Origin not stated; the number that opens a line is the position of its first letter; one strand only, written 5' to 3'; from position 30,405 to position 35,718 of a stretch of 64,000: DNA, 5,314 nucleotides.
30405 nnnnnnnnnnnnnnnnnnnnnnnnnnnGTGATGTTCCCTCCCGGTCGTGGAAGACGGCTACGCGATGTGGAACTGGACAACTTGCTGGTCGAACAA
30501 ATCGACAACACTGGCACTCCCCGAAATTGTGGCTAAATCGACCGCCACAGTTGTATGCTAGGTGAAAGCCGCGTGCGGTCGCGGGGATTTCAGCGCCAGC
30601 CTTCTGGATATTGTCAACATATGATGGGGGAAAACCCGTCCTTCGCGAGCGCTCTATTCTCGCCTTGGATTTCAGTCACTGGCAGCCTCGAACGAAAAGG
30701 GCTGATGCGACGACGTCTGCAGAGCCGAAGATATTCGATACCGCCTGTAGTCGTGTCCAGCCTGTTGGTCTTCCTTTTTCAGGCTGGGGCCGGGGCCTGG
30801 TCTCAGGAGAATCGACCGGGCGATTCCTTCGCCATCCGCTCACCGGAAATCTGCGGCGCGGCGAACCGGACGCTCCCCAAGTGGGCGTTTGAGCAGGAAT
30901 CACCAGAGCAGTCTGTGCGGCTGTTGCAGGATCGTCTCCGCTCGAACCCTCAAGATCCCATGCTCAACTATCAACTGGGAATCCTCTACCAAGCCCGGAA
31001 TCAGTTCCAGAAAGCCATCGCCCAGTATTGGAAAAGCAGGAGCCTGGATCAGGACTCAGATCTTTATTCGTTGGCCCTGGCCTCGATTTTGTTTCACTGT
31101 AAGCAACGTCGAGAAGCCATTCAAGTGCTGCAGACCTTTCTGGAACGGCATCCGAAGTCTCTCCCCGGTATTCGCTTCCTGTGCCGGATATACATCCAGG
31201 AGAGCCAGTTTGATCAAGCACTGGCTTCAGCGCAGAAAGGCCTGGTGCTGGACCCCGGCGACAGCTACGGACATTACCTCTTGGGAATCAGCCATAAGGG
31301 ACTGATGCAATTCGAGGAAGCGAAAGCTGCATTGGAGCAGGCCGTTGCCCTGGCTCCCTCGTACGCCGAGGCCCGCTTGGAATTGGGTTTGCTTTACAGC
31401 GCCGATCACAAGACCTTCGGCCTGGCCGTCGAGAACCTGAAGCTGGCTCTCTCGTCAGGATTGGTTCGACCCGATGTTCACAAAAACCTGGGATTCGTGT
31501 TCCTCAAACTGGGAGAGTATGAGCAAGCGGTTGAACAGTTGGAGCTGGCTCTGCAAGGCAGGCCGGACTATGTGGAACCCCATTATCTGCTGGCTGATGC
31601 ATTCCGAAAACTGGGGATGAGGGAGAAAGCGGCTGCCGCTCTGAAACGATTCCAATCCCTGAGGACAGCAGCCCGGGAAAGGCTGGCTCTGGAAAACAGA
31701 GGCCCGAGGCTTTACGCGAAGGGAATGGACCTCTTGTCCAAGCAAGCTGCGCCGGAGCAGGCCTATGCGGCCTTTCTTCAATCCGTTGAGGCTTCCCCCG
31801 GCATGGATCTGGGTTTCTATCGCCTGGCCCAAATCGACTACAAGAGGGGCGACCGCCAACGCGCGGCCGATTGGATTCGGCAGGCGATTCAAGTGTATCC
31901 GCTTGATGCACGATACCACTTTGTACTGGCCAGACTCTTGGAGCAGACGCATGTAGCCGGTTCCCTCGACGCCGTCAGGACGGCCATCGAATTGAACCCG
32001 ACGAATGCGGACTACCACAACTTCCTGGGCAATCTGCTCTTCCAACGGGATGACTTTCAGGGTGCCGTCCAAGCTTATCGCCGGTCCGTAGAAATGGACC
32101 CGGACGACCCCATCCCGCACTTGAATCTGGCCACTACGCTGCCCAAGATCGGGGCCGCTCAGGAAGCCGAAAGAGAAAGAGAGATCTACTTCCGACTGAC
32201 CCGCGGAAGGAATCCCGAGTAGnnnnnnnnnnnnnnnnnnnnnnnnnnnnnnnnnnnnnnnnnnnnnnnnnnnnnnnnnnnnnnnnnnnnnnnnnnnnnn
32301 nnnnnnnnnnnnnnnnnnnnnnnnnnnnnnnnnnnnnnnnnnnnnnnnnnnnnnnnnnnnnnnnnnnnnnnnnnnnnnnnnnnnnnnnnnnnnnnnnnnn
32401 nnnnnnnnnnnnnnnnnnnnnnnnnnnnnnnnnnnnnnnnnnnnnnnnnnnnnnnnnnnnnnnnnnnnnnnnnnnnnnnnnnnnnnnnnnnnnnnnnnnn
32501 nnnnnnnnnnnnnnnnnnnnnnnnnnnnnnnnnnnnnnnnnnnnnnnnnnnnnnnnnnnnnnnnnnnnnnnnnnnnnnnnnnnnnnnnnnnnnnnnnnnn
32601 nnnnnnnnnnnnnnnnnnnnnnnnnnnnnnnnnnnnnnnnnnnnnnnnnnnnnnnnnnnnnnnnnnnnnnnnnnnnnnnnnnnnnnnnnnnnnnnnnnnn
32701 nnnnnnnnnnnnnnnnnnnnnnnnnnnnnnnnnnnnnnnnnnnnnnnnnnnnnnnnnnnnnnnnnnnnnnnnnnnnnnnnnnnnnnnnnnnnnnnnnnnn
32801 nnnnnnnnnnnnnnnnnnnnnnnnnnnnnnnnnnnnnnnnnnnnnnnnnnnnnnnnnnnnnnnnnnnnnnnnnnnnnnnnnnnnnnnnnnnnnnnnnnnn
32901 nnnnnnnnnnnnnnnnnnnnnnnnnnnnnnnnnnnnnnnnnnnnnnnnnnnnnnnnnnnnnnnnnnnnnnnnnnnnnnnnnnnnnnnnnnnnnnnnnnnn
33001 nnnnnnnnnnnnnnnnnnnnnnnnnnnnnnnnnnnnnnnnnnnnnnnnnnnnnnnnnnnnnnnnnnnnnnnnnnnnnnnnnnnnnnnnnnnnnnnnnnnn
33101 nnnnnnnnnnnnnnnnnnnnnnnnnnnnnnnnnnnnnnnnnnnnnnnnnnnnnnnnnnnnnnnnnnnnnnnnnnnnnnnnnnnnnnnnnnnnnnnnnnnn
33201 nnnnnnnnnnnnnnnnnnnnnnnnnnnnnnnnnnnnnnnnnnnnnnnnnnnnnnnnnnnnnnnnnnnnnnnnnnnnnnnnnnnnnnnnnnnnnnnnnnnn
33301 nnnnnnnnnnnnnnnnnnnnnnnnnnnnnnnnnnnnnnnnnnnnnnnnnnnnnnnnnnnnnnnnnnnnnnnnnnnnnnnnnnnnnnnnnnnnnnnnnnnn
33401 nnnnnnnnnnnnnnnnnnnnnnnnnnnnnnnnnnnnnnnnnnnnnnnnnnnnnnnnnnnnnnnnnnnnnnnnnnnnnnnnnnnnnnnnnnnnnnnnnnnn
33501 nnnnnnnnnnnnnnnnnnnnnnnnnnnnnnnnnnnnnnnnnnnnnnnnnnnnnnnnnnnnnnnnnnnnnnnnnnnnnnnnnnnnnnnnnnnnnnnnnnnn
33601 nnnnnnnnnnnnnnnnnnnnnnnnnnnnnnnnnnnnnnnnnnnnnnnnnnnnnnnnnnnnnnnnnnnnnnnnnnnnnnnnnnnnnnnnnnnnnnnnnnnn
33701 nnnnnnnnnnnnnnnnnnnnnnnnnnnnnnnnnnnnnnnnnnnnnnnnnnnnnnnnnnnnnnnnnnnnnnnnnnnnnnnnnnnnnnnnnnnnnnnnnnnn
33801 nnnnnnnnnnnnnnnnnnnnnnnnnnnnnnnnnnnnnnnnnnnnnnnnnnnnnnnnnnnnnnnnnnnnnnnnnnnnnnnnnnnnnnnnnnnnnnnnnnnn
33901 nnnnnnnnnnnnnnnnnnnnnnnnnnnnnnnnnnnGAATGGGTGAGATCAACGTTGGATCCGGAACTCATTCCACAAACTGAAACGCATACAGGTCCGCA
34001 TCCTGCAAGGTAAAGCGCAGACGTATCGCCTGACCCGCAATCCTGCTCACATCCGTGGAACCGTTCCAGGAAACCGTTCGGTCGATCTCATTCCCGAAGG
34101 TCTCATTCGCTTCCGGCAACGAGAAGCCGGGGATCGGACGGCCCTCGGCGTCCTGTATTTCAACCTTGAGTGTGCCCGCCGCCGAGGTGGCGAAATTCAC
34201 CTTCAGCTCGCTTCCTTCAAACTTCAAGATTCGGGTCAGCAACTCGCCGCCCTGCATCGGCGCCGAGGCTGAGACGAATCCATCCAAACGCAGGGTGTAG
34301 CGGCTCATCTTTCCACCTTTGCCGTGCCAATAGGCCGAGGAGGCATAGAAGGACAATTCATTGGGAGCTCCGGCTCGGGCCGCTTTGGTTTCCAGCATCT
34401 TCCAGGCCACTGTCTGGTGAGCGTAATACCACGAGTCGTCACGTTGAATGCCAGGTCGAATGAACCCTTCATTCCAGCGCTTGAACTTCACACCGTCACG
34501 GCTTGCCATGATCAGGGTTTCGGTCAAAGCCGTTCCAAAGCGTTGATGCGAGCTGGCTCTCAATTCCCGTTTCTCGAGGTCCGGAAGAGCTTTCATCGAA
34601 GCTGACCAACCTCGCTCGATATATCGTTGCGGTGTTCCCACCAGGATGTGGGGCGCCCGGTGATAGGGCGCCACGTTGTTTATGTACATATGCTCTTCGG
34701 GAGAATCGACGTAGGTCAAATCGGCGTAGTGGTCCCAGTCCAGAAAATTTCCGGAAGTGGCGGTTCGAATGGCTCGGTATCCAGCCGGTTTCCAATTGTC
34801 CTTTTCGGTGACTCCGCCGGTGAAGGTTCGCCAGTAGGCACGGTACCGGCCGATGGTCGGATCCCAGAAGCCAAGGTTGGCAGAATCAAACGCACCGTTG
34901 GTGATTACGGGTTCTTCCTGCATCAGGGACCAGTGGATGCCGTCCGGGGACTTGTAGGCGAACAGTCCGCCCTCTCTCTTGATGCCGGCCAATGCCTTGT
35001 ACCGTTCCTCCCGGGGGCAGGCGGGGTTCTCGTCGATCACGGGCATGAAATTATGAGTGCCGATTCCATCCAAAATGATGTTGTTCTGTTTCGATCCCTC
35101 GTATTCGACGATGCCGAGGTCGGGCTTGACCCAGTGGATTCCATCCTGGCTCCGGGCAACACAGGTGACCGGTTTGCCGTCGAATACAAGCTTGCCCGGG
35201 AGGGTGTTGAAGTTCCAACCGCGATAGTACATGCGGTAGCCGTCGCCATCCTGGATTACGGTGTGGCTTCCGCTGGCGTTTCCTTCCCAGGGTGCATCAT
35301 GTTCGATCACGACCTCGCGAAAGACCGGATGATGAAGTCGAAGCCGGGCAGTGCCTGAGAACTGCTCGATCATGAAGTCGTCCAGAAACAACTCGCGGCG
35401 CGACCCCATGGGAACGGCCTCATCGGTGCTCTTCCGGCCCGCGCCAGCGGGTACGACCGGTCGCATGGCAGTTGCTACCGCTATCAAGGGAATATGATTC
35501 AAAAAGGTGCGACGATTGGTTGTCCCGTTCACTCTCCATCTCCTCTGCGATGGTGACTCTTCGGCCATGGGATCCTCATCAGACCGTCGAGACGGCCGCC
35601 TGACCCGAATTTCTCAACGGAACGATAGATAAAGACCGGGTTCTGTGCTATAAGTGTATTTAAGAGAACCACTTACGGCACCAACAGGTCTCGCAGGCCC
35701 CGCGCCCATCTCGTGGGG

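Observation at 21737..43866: Four-member paralogous family of secreted Asp-box beta-propeller proteins, plus a fifth related 929-aa protein, with no obvious named family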

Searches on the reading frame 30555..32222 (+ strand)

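Call 9: search_protein_families(library=pfam, proteins=[window:30555-32222:+], max_evalue=0.001)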
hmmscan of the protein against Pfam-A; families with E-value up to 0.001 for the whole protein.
window:30555-32222:+ (555 aa): 26 families (the best 25 are shown)
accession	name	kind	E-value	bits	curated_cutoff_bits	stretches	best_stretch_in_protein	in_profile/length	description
PF07719.23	TPR_2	-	1.1e-35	119.1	27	1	485-518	1-34/34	Tetratricopeptide repeat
PF13414.12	TPR_11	-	5.2e-33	112.9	26.8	3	315-354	3-42/42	TPR repeat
PF00515.34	TPR_1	-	1.5e-30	104.2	27.8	2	485-518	1-34/34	Tetratricopeptide repeat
PF13431.12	TPR_17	-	3.7e-30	102.1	24.4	0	507-539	1-33/34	Tetratricopeptide repeat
PF14559.12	TPR_19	-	1.3e-29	102.7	25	2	317-365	2-50/68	Tetratricopeptide repeat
PF13428.12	TPR_14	-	3.3e-27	92.6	23.5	0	490-527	6-43/44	Tetratricopeptide repeat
PF13432.12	TPR_16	-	2.8e-25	88.8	32.7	2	461-519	7-65/65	Tetratricopeptide repeat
PF13181.12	TPR_8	-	1.4e-22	78.3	25.7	0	485-518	1-34/34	Tetratricopeptide repeat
PF23914.1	TPR_CcmH_CycH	-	1.7e-21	77.2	42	3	473-545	38-110/158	Cytochrome c-type biogenesis protein H TPR domain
PF13371.12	TPR_9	-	2.8e-15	56.5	35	1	211-274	3-66/73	Tetratricopeptide repeat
PF13424.12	TPR_12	-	1.5e-13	51.2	30.1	1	310-365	7-70/77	Tetratricopeptide repeat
PF13174.12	TPR_6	-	6.6e-13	48.8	26.3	0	175-202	6-33/33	Tetratricopeptide repeat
PF13176.12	TPR_7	-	4e-12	45.6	27.9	0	490-519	4-35/36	Tetratricopeptide repeat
PF12895.13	ANAPC3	-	1.8e-11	44.6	27.2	0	126-193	13-80/82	Anaphase-promoting complex, cyclosome, subunit 3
PF25064.1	ARM_TT21_5th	-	2.5e-09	37.9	27.8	0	173-262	5-97/117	TT21 fifth ARM repeats domain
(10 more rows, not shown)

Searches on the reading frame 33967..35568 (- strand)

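Call 4: search_protein_families(library=pfam, proteins=[window:33967-35568:-], max_evalue=1)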
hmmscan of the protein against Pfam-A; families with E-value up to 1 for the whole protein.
window:33967-35568:- (533 aa): 1 family
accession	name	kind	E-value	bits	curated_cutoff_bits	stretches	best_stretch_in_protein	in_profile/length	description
PF06531.16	DUF1108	-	0.3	11.9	25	1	441-490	6-54/84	Protein of unknown function (DUF1108)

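Call 5: search_protein_families(library=ncbifam, proteins=[window:33967-35568:-], max_evalue=1)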
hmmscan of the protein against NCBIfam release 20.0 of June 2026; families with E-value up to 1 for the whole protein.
window:33967-35568:- (533 aa): 0 families
